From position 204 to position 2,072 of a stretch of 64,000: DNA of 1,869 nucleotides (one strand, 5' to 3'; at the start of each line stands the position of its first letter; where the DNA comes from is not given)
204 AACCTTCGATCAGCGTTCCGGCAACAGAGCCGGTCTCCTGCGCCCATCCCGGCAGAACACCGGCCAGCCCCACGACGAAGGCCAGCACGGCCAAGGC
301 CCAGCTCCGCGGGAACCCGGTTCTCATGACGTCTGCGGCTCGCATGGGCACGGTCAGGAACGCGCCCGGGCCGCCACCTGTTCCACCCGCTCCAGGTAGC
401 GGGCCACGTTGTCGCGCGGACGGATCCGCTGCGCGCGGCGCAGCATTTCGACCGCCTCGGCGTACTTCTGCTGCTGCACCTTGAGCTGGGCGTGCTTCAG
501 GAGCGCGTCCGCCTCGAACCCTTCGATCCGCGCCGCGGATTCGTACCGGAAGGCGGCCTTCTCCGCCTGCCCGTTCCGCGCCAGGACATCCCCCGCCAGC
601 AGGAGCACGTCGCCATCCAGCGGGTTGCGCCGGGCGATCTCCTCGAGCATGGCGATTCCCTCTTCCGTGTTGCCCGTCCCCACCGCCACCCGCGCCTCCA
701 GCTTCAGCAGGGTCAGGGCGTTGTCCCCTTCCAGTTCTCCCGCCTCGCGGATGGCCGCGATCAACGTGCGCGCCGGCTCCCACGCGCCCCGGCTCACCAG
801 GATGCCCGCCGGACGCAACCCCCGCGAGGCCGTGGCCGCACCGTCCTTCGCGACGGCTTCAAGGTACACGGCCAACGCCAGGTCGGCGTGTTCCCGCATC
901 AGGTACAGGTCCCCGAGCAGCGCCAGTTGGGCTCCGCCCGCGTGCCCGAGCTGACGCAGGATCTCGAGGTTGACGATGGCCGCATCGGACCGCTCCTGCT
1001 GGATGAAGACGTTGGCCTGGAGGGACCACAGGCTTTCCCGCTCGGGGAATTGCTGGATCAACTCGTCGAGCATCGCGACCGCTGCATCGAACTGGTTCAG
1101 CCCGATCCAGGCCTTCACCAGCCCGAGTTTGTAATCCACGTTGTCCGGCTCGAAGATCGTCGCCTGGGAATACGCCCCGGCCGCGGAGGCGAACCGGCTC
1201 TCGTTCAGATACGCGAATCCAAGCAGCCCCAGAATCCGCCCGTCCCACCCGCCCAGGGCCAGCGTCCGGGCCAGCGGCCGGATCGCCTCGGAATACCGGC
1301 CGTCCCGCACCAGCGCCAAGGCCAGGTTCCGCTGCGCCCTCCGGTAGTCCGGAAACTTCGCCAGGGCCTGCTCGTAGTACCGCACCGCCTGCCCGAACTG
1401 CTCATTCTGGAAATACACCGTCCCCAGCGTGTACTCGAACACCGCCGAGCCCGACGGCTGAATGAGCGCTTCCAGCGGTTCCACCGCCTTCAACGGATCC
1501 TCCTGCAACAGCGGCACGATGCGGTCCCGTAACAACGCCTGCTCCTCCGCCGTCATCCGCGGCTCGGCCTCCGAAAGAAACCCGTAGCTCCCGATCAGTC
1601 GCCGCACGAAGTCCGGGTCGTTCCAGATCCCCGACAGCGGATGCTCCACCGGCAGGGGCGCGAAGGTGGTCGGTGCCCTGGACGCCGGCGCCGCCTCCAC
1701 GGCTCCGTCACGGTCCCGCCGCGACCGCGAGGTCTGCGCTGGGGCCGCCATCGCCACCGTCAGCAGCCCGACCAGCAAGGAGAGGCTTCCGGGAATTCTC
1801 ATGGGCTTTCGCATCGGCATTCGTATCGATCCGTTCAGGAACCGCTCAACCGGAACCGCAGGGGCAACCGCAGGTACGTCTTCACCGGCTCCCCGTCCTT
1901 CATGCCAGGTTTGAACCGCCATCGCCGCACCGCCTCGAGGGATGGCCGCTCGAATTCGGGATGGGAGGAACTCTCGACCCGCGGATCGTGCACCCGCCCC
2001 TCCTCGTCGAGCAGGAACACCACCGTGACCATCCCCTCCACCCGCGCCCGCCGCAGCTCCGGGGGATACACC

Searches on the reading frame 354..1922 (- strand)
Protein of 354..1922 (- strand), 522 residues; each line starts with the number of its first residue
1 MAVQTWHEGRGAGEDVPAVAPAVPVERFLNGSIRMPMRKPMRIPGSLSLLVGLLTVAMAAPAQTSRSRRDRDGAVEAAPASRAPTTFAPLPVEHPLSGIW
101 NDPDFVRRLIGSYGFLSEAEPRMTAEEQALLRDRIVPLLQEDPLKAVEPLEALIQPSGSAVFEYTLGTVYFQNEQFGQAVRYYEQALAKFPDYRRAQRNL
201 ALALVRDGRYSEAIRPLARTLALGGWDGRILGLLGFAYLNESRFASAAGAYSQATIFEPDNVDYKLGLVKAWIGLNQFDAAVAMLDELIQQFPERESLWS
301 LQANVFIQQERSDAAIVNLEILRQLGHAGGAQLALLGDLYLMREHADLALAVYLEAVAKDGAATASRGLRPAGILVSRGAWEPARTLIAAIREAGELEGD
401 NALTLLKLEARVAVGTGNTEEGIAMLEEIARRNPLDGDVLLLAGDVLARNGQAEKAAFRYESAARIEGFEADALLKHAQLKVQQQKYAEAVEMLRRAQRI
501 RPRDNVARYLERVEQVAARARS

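Call 73: find_encoding_contigs(protein=window:354-1922:-, flank=10000, max_places=4)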
Protein window:354-1922:- (522 aa): no gene with exactly this product is on record in the collection.
